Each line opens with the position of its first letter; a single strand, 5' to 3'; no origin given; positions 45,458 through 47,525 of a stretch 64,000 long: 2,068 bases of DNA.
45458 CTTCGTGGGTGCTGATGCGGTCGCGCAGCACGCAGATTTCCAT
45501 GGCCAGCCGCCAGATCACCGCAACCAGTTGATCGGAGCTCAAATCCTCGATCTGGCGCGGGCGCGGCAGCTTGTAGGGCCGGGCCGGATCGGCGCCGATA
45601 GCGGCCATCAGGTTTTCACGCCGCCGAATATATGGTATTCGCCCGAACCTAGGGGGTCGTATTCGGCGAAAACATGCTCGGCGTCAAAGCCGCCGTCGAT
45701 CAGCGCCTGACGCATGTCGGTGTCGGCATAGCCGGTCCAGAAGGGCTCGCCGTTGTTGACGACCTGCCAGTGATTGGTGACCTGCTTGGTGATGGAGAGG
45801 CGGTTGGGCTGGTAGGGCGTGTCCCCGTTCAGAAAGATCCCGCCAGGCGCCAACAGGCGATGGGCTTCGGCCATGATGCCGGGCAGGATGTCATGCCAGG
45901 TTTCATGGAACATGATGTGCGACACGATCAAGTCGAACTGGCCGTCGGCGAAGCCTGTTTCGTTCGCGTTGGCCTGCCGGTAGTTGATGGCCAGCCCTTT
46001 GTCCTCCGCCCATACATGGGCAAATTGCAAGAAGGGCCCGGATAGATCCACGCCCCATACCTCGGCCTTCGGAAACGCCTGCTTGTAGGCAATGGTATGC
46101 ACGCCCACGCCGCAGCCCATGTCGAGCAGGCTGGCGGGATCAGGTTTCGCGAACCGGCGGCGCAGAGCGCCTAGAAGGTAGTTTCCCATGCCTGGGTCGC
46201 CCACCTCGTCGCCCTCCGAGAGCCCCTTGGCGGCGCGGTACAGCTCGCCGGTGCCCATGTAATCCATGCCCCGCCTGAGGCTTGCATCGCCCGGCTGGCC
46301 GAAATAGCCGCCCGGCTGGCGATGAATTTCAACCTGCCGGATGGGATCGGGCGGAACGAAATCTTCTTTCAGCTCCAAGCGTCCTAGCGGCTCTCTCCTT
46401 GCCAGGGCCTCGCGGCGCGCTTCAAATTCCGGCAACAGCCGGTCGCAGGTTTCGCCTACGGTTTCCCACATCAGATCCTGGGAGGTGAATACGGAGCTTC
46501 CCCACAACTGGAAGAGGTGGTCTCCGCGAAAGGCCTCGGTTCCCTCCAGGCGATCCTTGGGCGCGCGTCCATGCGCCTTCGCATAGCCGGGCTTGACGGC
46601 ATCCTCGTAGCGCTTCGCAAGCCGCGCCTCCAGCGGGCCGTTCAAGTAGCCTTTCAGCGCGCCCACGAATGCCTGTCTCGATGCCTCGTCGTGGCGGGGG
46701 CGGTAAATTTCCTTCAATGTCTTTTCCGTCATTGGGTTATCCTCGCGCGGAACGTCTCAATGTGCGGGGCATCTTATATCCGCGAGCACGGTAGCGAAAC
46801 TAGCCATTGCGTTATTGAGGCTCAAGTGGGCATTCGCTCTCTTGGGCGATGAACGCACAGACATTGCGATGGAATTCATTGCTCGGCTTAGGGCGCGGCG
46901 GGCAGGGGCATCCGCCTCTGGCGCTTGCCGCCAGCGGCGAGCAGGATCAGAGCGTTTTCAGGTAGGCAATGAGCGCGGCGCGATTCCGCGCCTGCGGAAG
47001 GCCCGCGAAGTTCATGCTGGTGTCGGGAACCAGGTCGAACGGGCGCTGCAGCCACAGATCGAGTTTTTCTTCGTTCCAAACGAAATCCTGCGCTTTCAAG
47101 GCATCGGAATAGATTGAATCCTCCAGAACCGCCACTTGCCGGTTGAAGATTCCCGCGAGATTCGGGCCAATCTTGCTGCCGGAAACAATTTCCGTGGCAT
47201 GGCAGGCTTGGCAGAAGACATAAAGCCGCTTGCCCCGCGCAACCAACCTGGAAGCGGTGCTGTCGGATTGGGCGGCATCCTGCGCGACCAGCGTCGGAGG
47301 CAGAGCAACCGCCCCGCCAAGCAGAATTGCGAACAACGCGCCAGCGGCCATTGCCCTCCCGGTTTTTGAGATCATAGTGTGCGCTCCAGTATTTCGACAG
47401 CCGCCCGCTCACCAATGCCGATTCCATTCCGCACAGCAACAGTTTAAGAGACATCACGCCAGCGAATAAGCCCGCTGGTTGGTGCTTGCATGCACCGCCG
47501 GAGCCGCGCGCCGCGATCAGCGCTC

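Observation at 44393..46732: Third copy of the methyltransferase/small-protein module, with swapped gene order and again a Tat-exported hydrolase downstream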

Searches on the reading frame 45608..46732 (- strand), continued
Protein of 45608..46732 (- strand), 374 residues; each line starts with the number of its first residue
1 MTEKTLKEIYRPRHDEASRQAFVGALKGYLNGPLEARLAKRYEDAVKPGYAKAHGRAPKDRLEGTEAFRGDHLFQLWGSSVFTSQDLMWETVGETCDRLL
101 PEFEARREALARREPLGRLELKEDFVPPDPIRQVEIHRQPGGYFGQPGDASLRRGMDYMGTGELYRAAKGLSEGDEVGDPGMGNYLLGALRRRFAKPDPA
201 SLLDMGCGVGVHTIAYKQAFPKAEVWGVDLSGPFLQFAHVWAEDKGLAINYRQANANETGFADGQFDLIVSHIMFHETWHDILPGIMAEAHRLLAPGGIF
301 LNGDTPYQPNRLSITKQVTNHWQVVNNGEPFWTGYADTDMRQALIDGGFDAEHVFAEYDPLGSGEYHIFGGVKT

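Call 45: search_protein_families(library=pfam, proteins=[L046:6966-7859:+, L033:10350-11717:+, L026:797-2776:+, L057:1178-2296:+, L079:690-1874:-, L026:5706-6626:-, L011:933-1604:+, L010:6480-7955:+, L045:12181-12819:-], max_evalue=0.001)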
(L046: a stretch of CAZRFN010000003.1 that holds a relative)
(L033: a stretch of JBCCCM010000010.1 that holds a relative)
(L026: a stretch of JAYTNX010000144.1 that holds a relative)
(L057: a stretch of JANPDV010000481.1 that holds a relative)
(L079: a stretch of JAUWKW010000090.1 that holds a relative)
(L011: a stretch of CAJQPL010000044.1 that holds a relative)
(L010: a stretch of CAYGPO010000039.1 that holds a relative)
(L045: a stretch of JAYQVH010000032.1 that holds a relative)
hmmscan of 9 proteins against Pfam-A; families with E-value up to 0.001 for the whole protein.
L046:6966-7859:+ (297 aa): 0 families

L033:10350-11717:+ (455 aa): 3 families
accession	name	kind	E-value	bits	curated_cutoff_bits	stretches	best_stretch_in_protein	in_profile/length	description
PF07476.17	MAAL_C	-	2.3e-89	299.3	27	1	204-445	5-246/249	Methylaspartate ammonia-lyase C-terminus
PF05034.18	MAAL_N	-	2.4e-52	177.3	27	1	41-197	1-158/159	Methylaspartate ammonia-lyase N-terminus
PF13378.12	MR_MLE_C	-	3.8e-10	40.3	29.4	1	319-421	82-177/219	Enolase C-terminal domain-like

L026:797-2776:+ (659 aa): 9 families
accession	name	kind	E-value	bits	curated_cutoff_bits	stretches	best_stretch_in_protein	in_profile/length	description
PF00724.26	Oxidored_FMN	-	3.9e-45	155.1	27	1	8-339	2-341/342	NADH:flavin oxidoreductase / NADH oxidase family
PF07992.20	Pyr_redox_2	-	1.6e-09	38.1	26.1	2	386-622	2-244/291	Pyridine nucleotide-disulphide oxidoreductase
PF13450.12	NAD_binding_8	-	5.1e-07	30.3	21.9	1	389-431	1-42/68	NAD(P)-binding Rossmann-like domain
PF00890.30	FAD_binding_2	-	1.3e-05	25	20.4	1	387-422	2-37/414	FAD binding domain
PF01266.30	DAO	-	5.4e-05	23.3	27.9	1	386-421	1-37/353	FAD dependent oxidoreductase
PF00070.33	Pyr_redox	-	0.0001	23.2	22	1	386-420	1-35/82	Pyridine nucleotide-disulphide oxidoreductase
PF01262.27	AlaDh_PNT_C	-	0.00031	20.7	23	1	384-418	28-62/214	Alanine dehydrogenase/PNT, C-terminal domain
PF03486.20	HI0933_like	-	0.00042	20.3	50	1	386-424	2-40/244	HI0933-like protein Rossmann domain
PF12831.13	FAD_oxidored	-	0.00066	19.5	27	0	387-423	2-38/416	FAD dependent oxidoreductase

L057:1178-2296:+ (372 aa): 3 families
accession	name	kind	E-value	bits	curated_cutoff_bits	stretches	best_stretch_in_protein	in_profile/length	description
PF00903.31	Glyoxalase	-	1.3e-06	29.3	20.6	1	226-366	8-121/121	Glyoxalase/Bleomycin resistance protein/Dioxygenase superfamily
PF22677.2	Ble-like_N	-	9.7e-05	22.5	24.5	0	227-247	9-29/41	Bleomycin resistance protein-like N-terminal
PF18029.7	Glyoxalase_6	-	0.00046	21.2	23.6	0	56-112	3-49/106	Glyoxalase-like domain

L079:690-1874:- (394 aa): 3 families
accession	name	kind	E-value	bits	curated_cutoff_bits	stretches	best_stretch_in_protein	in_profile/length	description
PF01494.25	FAD_binding_3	-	5.2e-22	79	22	1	5-346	3-339/349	FAD binding domain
PF13450.12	NAD_binding_8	-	1.2e-06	29.1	21.9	1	8-39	1-32/68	NAD(P)-binding Rossmann-like domain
PF07992.20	Pyr_redox_2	-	0.00063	19.7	26.1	0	5-35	2-32/291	Pyridine nucleotide-disulphide oxidoreductase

L026:5706-6626:- (306 aa): 1 family
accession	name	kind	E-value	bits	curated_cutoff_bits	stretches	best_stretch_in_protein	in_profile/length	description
PF08894.16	DUF1838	-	1.3e-11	45.2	25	1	229-294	141-207/232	Protein of unknown function (DUF1838)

L011:933-1604:+ (223 aa): 1 family
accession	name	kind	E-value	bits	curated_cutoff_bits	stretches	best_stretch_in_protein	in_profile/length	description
PF04755.18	PAP_fibrillin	-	6.3e-07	30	22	1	8-210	3-197/198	PAP_fibrillin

L010:6480-7955:+ (491 aa): 6 families
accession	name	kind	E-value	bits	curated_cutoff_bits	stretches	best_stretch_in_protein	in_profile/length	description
PF01593.30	Amino_oxidase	-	8.8e-50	170.7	19.8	1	47-487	1-442/443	Flavin containing amine oxidoreductase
PF13450.12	NAD_binding_8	-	5.9e-09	36.5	21.9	1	42-107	1-68/68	NAD(P)-binding Rossmann-like domain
PF01494.25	FAD_binding_3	-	0.00028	20.6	22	1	39-71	3-35/349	FAD binding domain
PF01266.30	DAO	-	0.00054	20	27.9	0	39-74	1-37/353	FAD dependent oxidoreductase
PF00890.30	FAD_binding_2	-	0.00089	19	20.4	0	39-74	1-36/414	FAD binding domain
PF07992.20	Pyr_redox_2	-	0.00097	19.1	26.1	0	35-77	140-181/291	Pyridine nucleotide-disulphide oxidoreductase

L045:12181-12819:- (212 aa): 0 families

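Call 63: search_dna_similar(query=window:45608-46732:-, collection=plasmids, mode=protein, max_evalue=1e-20, max_rows=25)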
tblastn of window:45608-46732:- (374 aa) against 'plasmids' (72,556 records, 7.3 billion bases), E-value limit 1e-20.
Records with a match: 8; places in all: 19; records where one place covers at least 80% of the query: 8.
Best place of each record, by identity: <60% 8.
By first word of the organism name: Novosphingobium 6; Sphingomonas 1; Sphingobium 1.
By predicted mobility (MOB-suite, as given by PLSDB): non-mobilizable 4; conjugative 3; mobilizable 1.
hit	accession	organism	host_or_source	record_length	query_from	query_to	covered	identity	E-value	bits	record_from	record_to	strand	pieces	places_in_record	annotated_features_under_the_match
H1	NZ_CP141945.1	Novosphingobium sp. RL4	Rheum palmatum L.,Single ...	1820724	15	366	94%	36.1%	3e-55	202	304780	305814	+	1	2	none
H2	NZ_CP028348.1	Novosphingobium sp. THN1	cell culture,surface water of Lake Taihu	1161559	15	366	94%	35.8%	5e-55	201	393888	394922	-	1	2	record has no annotation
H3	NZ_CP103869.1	Novosphingobium humi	pure culture,soil biofilm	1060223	15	366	94%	35.8%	2e-53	197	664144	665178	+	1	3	none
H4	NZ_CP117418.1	Novosphingobium humi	Single cell,Soil from military shooting ...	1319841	15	366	94%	35.8%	2e-53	197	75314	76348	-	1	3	none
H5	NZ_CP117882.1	Novosphingobium sp. KACC 22771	Single cell,soil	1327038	15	366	94%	35.2%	2e-52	194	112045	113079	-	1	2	none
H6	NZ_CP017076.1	Novosphingobium resinovorum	single cell,soil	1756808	12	366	95%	33.1%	2e-48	182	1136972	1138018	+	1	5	none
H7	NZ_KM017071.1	Sphingomonas sp. JE1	-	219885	14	355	91%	27.7%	2e-29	127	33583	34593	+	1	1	class I SAM-dependent methyltransferase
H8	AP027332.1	Sphingobium sp. TomTYG65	-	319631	14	355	91%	27.3%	8e-28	122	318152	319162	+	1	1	hypothetical protein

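Call 64: get_annotated_region(hit=H7, flank=7000)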
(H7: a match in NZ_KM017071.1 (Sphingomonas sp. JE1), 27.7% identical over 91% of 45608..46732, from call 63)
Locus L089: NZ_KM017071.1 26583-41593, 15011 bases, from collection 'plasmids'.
description: Sphingomonas sp. JE1 plasmid pJE1, complete sequence
organism: Sphingomonas sp. JE1 (NCBI taxid 1628059)
taxonomy: Bacteria; Pseudomonadota; Alphaproteobacteria; Sphingomonadales; Sphingomonadaceae; Sphingomonas; Sphingomonas sp. JE1
host: -; source: -; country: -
typing (MOB-suite, as given by PLSDB): mobilizable; relaxase MOBP
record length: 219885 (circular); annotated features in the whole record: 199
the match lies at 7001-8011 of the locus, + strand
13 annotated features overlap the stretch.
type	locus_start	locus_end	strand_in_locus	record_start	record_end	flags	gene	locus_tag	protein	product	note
CDS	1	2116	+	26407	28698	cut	-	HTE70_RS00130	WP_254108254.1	TonB-dependent receptor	-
CDS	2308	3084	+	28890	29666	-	-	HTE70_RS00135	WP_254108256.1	GntR family transcriptional regulator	-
CDS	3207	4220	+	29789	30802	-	-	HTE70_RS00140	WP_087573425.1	NAD(P)-dependent alcohol dehydrogenase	-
CDS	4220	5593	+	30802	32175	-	-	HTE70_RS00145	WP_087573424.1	MmgE/PrpD family protein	-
CDS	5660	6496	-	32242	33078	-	-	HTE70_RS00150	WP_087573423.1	SDR family NAD(P)-dependent oxidoreductase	-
CDS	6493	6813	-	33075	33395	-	-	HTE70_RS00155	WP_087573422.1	REDY-like protein HapK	-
CDS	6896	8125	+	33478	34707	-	-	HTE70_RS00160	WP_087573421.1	class I SAM-dependent methyltransferase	-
CDS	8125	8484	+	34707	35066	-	-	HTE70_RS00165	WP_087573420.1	hypothetical protein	-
CDS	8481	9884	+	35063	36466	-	-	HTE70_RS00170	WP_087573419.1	FAD-dependent oxidoreductase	-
CDS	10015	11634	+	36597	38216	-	-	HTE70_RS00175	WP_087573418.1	FAD-binding oxidoreductase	-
CDS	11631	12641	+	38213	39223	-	-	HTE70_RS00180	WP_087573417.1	zinc-binding dehydrogenase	-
CDS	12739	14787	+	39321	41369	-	-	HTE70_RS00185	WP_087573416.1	hydantoinase/oxoprolinase family protein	-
CDS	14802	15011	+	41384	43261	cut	-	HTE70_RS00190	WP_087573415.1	hydantoinase B/oxoprolinase family protein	-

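Call 65: get_annotated_region(hit=H6, flank=7000)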
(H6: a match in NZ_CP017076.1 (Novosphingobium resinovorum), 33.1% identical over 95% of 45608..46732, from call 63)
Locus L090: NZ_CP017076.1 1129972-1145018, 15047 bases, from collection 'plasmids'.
description: Novosphingobium resinovorum strain SA1 plasmid pSA1
organism: Novosphingobium resinovorum (NCBI taxid 158500)
taxonomy: Bacteria; Pseudomonadota; Alphaproteobacteria; Sphingomonadales; Sphingomonadaceae; Novosphingobium; Novosphingobium resinovorum
host: -; source: single cell,soil; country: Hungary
typing (MOB-suite, as given by PLSDB): conjugative; relaxase MOBP; mating-pair formation MPF_T
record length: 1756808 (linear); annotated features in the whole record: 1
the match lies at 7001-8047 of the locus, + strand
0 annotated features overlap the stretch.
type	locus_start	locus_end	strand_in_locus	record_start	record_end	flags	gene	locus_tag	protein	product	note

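Call 70: search_solved_structures(query=window:45608-46732:-, max_evalue=1e-7, show_alignments=3)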
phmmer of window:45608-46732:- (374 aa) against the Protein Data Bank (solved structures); distinct sequences matched with E-value up to 1e-7: 9.
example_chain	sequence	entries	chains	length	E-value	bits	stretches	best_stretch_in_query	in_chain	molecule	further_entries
6uak_A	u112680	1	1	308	1.8e-09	40.4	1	196-301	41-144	SAM dependent methyltransferase LahSB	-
5mgz_A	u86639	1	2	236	2e-08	37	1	198-303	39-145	8-demethylnovobiocic acid C(8)-methyltransferase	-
9fcd_A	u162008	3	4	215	2.6e-08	36.6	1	195-309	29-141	SAM-dependent methyltransferase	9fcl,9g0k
9fcy_A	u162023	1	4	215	2.6e-08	36.6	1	195-309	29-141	SAM-dependent methyltransferase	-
9fcs_A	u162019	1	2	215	2.6e-08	36.6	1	195-309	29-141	SAM-dependent methyltransferase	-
9fd3_A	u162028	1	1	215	2.6e-08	36.6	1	195-309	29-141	SAM-dependent methyltransferase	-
9fcq_A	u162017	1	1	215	3.5e-08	36.1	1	195-309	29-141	SAM-dependent methyltransferase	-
5m58_A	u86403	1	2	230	6.3e-08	35.3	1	198-302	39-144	C-methyltransferase CouO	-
5doo_A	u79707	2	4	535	7.5e-08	35.1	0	198-302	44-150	protein lysine methyltransferase 2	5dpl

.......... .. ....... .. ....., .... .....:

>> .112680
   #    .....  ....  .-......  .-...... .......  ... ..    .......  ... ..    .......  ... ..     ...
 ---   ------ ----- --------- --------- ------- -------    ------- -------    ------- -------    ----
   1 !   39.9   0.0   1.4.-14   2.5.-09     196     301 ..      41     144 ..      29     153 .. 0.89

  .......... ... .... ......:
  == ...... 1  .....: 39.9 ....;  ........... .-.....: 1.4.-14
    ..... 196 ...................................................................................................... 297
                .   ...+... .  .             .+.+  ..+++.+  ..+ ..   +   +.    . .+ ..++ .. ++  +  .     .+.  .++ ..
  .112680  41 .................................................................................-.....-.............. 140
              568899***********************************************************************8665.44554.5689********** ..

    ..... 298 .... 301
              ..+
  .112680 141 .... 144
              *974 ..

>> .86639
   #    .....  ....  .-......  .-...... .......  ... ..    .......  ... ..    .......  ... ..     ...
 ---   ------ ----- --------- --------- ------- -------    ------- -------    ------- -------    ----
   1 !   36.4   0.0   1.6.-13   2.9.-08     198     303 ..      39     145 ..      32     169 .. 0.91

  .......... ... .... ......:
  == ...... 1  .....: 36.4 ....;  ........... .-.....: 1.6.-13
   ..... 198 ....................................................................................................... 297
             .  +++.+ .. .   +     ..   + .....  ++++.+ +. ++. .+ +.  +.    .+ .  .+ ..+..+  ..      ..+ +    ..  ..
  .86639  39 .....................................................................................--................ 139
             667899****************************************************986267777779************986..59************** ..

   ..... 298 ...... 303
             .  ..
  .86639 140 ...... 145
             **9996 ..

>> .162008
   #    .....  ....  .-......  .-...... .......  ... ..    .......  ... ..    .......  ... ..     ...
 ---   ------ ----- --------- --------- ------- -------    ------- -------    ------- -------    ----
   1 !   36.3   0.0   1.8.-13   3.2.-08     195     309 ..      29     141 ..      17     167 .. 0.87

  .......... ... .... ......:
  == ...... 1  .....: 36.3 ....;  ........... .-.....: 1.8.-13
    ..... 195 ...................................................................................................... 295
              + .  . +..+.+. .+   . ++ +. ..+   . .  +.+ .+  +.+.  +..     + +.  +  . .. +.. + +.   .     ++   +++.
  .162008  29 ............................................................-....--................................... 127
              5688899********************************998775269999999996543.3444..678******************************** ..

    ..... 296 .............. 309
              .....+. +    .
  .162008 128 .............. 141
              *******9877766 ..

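Call 85: search_protein_families(library=pfam, alignment_id=A7, max_evalue=0.0001)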
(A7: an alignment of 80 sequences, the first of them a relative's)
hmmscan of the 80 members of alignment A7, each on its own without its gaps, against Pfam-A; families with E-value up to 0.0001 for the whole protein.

A. member 1, L055:5569-7359:- (596 aa): 2 families
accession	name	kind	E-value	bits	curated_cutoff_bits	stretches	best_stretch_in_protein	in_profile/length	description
PF01494.25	FAD_binding_3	-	6.9e-59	200.3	22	1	200-541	1-347/349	FAD binding domain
PF01266.30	DAO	-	2.1e-07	31.3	27.9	1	202-236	1-35/353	FAD dependent oxidoreductase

B. families by the number of members that match (of 80 scanned): 68 families (the first 25 are shown)
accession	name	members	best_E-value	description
PF01709.26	Transcrip_reg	6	3.7e-51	TACO1/YebC second and third domain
PF20772.2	TACO1_YebC_N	6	1.2e-24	TACO1/YebC protein N-terminal domain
PF13347.12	MFS_2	5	2.3e-81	MFS/sugar transport protein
PF01494.25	FAD_binding_3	5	6.9e-59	FAD binding domain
PF07690.21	MFS_1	5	4.3e-27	Major Facilitator Superfamily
PF13450.12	NAD_binding_8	5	5.9e-09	NAD(P)-binding Rossmann-like domain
PF00496.27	SBP_bac_5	4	3.3e-84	Bacterial extracellular solute-binding proteins, family 5 Middle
PF01266.30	DAO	4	4.9e-11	FAD dependent oxidoreductase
PF00107.32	ADH_zinc_N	3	2.4e-23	Zinc-binding dehydrogenase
PF08240.17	ADH_N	3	2.6e-18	Alcohol dehydrogenase GroES-like domain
PF13602.12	ADH_zinc_N_2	3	1.4e-10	Zinc-binding dehydrogenase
PF03092.22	BT1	3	1.8e-09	BT1 family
PF02515.22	CoA_transf_3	2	6.7e-128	CoA-transferase family III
PF01593.30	Amino_oxidase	2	6.1e-53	Flavin containing amine oxidoreductase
PF07715.20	Plug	2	7.1e-20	TonB-dependent Receptor Plug Domain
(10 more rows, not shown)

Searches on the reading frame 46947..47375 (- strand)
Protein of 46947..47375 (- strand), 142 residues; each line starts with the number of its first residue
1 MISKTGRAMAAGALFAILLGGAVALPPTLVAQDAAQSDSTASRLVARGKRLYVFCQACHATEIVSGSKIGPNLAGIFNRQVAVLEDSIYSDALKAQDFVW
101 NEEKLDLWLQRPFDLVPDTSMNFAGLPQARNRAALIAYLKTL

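Call 45: search_protein_families(library=pfam, proteins=[window:46947-47375:-], max_evalue=0.001)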
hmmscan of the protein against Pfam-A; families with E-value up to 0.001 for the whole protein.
window:46947-47375:- (142 aa): 1 family
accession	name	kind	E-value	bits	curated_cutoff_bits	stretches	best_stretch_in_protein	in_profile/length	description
PF00034.26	Cytochrom_C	-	2.6e-06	29.1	21.3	1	45-142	1-89/90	Cytochrome c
